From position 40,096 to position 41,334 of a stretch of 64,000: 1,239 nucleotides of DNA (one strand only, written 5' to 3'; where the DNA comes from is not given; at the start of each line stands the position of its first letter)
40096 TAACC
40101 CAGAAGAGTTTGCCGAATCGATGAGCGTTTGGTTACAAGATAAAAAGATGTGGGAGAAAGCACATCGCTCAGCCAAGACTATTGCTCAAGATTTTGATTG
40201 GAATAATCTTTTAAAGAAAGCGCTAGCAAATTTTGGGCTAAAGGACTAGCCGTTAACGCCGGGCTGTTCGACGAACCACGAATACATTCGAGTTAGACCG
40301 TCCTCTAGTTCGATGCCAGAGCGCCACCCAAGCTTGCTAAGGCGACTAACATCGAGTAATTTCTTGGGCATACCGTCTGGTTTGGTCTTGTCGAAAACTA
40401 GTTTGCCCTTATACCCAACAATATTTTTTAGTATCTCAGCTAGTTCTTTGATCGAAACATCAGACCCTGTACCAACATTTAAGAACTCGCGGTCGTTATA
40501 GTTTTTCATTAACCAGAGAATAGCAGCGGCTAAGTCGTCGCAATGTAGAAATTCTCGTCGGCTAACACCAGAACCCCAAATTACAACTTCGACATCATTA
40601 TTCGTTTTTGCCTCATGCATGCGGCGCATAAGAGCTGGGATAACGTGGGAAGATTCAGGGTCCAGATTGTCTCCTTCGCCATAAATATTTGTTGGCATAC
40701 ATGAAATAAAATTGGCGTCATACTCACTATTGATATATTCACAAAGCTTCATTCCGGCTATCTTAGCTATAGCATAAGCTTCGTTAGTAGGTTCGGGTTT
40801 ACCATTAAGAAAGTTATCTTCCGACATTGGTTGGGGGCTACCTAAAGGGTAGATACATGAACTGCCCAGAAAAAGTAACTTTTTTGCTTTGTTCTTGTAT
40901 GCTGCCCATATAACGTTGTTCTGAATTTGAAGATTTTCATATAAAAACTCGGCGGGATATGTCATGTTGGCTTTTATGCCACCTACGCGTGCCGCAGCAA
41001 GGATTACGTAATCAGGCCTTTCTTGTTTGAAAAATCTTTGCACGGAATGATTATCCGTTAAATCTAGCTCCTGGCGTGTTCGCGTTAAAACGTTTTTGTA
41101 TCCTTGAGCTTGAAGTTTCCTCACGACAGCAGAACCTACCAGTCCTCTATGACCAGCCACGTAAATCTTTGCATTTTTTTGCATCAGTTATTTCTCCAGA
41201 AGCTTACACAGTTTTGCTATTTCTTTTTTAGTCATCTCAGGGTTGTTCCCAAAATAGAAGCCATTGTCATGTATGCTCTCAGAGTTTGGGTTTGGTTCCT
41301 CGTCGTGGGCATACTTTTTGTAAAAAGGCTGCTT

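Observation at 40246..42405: Probable 3,6-dideoxyhexose (colitose-type) branch: DegT-fold enzyme with His replacing the catalytic Lys next to an Fcl/ColC homologue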

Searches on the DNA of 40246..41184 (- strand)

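Call 18: search_dna_similar(query=window:40246-41184:-, collection=ecoli_genomes, mode=distant, max_rows=30, rows=spread)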
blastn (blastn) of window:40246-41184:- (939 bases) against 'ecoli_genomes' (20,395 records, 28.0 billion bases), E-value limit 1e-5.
Records with a match: 4; places in all: 4; records where one place covers at least 80% of the query: 0.
Genomes with a match: 4 of 5426; with a place that covers at least 80% of the query: 0. Places per genome that has any: lowest 1, median 1, highest 1. On chromosomes: 4 places; on plasmids: 0.
Best place of each record, by identity: 60-80% 4.
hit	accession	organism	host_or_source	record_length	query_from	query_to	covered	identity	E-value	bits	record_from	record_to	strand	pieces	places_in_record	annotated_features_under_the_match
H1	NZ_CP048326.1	Escherichia coli strain 61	environment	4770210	391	611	24%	68.9%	4e-12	83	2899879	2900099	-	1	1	fcl: GDP-L-fucose synthase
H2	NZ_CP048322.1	Escherichia coli strain 64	environment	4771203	391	611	24%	68.9%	4e-12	83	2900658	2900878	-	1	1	fcl: GDP-L-fucose synthase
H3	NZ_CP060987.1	Escherichia coli strain EC31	Homo sapiens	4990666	391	611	24%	68.9%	4e-12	83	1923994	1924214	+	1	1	fcl: GDP-L-fucose synthase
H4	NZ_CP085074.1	Escherichia coli strain P21_SE1_04.20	Homo sapiens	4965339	391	611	24%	68.9%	4e-12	83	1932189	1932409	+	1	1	fcl: GDP-L-fucose synthase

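Call 19: get_annotated_region(hit=H1, flank=12000)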
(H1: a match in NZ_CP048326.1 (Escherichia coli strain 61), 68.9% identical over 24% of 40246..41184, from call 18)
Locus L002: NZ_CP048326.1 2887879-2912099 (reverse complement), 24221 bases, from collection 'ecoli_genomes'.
description: Escherichia coli strain 61 chromosome, complete genome
organism: Escherichia coli strain 61 (NCBI taxid 562)
replicon: chromosome; assembly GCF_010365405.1
host: -; source: environment; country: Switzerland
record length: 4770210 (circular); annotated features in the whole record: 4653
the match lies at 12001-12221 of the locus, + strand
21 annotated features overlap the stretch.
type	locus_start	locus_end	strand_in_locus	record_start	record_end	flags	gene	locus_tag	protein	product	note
CDS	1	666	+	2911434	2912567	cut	-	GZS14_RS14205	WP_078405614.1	polysaccharide export protein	-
CDS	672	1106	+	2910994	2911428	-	-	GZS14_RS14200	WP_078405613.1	protein tyrosine phosphatase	Wzb shows phosphatase activity towards the autophosphorylated Wzc protein, which induces colanic acid biosynthesis; ...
CDS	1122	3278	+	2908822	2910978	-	-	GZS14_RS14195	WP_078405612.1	polysaccharide biosynthesis tyrosine autokinase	-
CDS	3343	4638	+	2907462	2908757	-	-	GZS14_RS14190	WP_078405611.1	oligosaccharide flippase family protein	-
CDS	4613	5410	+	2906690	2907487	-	-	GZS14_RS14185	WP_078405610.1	polysaccharide pyruvyl transferase family protein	-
CDS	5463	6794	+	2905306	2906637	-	-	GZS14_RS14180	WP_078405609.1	O-antigen ligase family protein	-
CDS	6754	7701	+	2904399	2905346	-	-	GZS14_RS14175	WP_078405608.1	glycosyltransferase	-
CDS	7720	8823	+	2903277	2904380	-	-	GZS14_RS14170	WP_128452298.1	glycosyltransferase family 4 protein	-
CDS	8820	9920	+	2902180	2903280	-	-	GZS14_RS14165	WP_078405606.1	glycosyltransferase family 4 protein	-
CDS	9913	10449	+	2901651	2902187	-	-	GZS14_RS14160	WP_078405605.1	WcaF family extracellular polysaccharide biosynthesis acetyltransferase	-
CDS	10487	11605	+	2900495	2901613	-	gmd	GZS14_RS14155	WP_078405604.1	GDP-mannose 4,6-dehydratase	-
CDS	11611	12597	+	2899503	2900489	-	fcl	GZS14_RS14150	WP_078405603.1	GDP-L-fucose synthase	-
CDS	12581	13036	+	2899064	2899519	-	-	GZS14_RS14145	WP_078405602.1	GDP-mannose mannosyl hydrolase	-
CDS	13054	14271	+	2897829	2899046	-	-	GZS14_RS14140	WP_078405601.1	glycosyltransferase WbuB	-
CDS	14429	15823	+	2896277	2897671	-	wcaJ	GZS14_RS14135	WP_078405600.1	undecaprenyl-phosphate glucose phosphotransferase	-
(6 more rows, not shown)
